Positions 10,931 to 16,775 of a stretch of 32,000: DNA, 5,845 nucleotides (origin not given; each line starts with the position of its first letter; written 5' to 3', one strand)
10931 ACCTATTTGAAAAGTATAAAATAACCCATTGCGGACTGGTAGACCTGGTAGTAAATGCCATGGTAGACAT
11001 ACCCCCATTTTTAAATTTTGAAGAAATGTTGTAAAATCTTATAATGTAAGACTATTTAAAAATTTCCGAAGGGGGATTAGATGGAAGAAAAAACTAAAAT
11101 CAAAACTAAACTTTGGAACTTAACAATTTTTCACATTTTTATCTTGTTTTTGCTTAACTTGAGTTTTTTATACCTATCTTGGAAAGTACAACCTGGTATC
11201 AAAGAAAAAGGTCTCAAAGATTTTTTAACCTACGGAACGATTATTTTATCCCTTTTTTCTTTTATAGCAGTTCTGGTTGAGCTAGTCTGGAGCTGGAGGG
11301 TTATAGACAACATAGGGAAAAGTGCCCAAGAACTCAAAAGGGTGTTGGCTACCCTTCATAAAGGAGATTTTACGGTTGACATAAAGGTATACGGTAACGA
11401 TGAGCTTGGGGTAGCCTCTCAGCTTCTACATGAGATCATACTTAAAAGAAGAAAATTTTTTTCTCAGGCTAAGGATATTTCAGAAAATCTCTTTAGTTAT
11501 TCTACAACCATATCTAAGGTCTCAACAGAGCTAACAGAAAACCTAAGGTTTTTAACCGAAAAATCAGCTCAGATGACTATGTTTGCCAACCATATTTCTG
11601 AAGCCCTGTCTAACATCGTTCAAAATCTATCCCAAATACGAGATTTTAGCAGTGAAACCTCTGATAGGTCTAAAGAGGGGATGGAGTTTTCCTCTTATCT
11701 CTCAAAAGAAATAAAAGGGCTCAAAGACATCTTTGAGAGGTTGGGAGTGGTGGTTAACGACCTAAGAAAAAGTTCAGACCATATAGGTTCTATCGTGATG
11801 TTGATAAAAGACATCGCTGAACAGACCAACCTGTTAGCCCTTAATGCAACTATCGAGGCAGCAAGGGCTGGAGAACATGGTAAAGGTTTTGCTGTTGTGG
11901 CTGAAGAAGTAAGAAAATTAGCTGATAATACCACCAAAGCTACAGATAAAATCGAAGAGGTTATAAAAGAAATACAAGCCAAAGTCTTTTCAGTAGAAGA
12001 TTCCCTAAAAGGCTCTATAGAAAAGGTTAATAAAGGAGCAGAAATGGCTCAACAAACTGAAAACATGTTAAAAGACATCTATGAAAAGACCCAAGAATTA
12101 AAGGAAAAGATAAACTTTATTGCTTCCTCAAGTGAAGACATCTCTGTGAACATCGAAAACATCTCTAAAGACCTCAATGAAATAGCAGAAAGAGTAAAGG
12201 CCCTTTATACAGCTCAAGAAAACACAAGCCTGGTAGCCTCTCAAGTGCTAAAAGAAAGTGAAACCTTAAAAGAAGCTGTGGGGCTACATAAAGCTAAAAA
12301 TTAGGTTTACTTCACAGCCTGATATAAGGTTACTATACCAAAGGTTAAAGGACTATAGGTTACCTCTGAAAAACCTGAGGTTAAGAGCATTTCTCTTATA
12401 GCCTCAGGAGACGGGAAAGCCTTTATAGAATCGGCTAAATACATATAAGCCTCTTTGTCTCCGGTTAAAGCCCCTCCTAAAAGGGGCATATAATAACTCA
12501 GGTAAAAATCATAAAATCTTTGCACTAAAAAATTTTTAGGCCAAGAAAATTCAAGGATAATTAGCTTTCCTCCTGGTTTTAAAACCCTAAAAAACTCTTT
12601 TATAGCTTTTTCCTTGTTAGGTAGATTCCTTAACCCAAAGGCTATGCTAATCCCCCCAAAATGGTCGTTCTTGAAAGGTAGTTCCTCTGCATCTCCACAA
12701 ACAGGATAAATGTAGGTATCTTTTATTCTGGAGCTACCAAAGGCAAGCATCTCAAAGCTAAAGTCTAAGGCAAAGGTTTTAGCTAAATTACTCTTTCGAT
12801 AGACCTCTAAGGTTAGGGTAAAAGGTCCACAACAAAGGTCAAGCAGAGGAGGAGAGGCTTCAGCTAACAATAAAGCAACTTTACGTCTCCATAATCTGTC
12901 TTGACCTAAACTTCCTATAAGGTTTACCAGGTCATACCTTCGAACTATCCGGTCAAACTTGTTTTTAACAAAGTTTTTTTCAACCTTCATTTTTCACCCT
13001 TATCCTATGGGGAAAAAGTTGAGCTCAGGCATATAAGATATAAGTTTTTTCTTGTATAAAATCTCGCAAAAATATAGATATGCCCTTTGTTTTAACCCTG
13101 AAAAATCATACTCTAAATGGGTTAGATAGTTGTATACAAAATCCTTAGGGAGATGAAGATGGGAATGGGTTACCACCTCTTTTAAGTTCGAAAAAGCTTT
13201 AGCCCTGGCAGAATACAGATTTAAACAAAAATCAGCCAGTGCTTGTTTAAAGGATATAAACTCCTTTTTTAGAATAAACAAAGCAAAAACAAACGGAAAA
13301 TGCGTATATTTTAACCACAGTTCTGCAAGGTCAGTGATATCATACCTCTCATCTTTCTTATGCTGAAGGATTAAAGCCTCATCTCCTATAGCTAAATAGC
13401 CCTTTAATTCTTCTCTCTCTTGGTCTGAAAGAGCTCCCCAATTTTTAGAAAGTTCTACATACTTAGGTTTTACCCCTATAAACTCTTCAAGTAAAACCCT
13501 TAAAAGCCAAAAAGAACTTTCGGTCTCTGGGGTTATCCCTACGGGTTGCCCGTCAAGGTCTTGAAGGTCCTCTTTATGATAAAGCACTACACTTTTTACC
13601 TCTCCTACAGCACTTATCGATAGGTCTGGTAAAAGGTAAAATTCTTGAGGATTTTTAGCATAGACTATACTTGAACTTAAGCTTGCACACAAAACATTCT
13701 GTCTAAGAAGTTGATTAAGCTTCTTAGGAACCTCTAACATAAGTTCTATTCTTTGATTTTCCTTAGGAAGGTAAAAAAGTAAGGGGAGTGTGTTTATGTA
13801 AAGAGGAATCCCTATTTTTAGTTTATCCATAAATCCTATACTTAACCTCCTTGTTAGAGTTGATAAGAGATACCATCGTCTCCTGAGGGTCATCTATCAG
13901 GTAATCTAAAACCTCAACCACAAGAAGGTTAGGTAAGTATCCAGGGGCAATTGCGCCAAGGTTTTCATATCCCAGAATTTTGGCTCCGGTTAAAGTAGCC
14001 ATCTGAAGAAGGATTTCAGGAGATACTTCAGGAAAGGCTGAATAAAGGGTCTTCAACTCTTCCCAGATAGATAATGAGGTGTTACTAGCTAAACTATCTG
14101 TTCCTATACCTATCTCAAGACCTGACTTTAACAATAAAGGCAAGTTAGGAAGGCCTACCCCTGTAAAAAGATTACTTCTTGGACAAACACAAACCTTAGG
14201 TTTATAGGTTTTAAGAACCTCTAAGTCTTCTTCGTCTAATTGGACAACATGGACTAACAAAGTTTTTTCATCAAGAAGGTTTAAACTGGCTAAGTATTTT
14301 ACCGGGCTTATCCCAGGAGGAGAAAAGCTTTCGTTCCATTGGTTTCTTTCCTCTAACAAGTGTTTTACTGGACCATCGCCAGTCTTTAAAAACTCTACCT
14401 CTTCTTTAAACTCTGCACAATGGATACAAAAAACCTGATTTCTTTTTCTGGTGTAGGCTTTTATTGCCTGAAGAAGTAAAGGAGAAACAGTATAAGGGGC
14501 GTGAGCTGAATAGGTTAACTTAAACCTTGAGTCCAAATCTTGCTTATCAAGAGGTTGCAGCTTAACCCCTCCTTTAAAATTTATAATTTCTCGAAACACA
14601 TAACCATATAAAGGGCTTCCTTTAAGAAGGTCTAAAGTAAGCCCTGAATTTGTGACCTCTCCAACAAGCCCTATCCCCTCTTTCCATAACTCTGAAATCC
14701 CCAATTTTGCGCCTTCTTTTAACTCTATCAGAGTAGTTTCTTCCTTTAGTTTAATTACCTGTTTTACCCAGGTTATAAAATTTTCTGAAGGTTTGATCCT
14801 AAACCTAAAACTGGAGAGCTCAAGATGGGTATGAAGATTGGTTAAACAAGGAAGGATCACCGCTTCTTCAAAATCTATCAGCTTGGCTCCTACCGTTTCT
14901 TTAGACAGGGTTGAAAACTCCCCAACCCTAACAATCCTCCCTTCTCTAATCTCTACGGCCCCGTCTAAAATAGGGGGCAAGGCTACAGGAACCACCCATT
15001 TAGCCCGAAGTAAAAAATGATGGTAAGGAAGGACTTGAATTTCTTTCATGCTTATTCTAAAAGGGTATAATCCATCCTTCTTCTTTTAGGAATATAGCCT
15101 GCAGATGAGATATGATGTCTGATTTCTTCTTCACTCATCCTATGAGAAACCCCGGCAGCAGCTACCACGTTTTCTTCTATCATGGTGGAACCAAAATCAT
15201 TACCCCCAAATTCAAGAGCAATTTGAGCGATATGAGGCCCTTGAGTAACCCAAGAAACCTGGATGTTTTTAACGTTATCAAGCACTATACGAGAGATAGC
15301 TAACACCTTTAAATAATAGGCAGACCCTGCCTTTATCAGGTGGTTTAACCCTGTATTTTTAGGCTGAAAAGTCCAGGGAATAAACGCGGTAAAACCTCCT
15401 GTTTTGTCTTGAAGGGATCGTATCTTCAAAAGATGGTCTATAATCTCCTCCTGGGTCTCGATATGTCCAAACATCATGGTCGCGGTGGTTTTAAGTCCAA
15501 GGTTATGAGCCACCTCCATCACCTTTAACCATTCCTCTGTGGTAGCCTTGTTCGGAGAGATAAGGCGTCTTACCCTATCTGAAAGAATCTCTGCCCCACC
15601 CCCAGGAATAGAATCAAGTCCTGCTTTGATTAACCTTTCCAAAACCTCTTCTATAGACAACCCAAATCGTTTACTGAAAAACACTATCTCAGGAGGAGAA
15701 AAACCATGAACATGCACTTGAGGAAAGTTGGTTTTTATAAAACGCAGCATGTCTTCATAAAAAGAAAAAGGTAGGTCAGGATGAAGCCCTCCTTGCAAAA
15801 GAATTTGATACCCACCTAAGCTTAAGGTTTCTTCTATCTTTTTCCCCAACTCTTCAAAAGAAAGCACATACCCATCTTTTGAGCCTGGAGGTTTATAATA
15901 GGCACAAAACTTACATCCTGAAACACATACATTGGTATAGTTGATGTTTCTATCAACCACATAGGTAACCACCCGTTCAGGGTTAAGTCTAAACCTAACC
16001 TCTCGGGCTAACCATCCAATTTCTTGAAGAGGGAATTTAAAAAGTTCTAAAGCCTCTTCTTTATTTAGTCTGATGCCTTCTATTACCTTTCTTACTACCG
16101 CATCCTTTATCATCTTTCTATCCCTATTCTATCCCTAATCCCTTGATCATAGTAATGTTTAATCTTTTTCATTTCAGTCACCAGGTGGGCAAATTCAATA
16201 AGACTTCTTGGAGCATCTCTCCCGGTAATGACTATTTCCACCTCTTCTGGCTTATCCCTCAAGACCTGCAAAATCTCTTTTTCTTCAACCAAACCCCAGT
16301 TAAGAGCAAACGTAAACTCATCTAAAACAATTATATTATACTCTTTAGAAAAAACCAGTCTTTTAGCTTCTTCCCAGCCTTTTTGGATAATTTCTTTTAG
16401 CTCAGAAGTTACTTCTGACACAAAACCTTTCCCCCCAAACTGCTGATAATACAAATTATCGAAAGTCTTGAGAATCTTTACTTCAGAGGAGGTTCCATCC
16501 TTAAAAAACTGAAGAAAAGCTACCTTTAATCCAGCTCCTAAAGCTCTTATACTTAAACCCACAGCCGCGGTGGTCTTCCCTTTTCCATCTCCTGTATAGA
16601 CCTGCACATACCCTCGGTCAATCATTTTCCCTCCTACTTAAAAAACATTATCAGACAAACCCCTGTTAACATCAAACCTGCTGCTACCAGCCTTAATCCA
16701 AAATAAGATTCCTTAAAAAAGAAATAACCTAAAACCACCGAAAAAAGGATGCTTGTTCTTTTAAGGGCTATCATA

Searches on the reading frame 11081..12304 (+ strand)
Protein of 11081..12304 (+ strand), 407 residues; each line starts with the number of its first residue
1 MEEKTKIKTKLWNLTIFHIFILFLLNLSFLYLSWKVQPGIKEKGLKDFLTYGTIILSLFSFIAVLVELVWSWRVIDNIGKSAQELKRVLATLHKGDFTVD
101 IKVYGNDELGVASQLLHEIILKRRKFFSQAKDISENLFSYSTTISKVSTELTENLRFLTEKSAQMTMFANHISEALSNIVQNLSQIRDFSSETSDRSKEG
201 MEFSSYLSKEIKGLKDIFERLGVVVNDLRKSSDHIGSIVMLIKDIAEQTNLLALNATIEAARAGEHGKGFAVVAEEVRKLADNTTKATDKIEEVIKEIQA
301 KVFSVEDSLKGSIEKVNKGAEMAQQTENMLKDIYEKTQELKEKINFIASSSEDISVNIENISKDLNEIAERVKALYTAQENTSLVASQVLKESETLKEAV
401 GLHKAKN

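Call 27: search_protein_families(library=pfam, proteins=[window:11081-12304:+], max_evalue=0.001)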
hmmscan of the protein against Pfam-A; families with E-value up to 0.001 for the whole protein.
window:11081-12304:+ (407 aa): 3 families
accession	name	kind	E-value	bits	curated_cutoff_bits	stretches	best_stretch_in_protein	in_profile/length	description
PF00015.26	MCPsignal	-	5.4e-45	153.8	34.6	1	225-370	25-170/172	Methyl-accepting chemotaxis protein (MCP) signalling domain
PF07889.17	DUF1664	-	4.4e-05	24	34.6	0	123-190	36-103/124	Protein of unknown function (DUF1664)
PF10167.14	BORCS8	-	0.00021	21.7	25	0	141-220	5-84/112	BLOC-1-related complex sub-unit 8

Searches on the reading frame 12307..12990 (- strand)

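Call 27: search_protein_families(library=pfam, proteins=[window:12307-12990:-], max_evalue=0.001)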
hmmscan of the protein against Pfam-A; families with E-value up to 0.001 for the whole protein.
window:12307-12990:- (227 aa): 5 families
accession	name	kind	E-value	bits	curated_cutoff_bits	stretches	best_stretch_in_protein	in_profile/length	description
PF01209.24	Ubie_methyltran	-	3.4e-55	187.4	20.1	1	2-227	3-233/233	ubiE/COQ5 methyltransferase family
PF08241.18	Methyltransf_11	-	3.2e-15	57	21.2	1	50-145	1-95/95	Methyltransferase domain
PF13649.12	Methyltransf_25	-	1.1e-14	55.3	27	1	50-141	2-97/97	Methyltransferase domain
PF13847.12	Methyltransf_31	-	3.5e-08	33.7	27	1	49-149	7-113/145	Methyltransferase domain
PF13489.12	Methyltransf_23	-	1.3e-07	32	27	1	31-150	6-123/164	Methyltransferase domain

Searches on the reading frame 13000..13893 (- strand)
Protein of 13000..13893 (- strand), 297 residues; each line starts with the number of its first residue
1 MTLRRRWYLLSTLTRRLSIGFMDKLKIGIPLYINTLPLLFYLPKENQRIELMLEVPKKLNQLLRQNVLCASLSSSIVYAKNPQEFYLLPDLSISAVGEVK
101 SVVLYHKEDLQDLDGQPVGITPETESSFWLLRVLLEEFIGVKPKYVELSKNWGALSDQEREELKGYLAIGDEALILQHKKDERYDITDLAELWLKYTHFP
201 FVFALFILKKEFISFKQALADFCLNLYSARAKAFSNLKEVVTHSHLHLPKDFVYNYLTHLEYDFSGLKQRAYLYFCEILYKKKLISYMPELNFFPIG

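Call 27: search_protein_families(library=pfam, proteins=[window:13000-13893:-], max_evalue=0.001)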
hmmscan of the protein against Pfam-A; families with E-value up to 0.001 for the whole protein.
window:13000-13893:- (297 aa): 1 family
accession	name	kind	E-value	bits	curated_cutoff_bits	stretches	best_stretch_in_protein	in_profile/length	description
PF02621.19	VitK2_biosynth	-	5.1e-50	170.7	26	1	25-280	1-251/252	Menaquinone biosynthesis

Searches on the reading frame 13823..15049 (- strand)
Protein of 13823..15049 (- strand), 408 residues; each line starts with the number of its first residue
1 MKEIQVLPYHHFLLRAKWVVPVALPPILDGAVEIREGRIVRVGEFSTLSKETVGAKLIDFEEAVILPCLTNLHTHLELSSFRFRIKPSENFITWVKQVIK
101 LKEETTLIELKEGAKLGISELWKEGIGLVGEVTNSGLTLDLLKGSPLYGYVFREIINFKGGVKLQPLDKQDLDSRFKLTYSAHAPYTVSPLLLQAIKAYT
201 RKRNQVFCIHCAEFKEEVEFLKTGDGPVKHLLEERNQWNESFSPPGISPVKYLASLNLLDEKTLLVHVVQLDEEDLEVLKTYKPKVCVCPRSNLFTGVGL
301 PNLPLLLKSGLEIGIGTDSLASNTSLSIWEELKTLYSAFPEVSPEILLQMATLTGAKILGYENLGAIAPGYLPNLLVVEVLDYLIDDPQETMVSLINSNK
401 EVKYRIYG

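Call 27: search_protein_families(library=pfam, proteins=[window:13823-15049:-], max_evalue=0.001)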
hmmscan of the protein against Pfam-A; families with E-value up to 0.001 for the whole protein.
window:13823-15049:- (408 aa): 2 families
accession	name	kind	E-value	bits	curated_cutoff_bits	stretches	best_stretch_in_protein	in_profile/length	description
PF01979.26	Amidohydro_1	-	1.5e-39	136.7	25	1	64-403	1-336/345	Amidohydrolase family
PF24890.1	ALN_composite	-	3.6e-05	24.1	27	1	7-63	1-55/55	Allantoinase, composite domain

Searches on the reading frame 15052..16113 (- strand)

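Call 27: search_protein_families(library=pfam, proteins=[window:15052-16113:-], max_evalue=0.001)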
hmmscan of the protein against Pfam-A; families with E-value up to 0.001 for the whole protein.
window:15052-16113:- (353 aa): 2 families
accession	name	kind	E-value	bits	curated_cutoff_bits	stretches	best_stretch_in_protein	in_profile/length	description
PF19288.4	CofH_C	-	7.8e-37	126.3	27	1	240-351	3-118/125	CofH/MqnC C-terminal region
PF04055.27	Radical_SAM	-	1e-24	88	29.5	1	57-228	1-163/166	Radical SAM superfamily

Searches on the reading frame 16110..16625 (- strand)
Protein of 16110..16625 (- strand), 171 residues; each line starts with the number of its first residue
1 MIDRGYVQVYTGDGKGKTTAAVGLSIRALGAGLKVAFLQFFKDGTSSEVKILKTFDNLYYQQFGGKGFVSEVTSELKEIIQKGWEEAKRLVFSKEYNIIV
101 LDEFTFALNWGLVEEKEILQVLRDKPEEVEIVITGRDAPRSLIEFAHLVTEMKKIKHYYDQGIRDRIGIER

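Call 27: search_protein_families(library=pfam, proteins=[window:16110-16625:-], max_evalue=0.001)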
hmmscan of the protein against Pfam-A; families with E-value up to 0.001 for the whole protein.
window:16110-16625:- (171 aa): 2 families
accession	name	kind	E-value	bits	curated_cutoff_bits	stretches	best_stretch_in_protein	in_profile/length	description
PF02572.21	CobA_CobO_BtuR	-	9.7e-61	205.4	25.7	1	4-170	2-171/172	ATP:corrinoid adenosyltransferase BtuR/CobO/CobP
PF01695.23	IstB_IS21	-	0.0008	19.4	24.1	0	11-39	99-127/238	IstB-like ATP binding protein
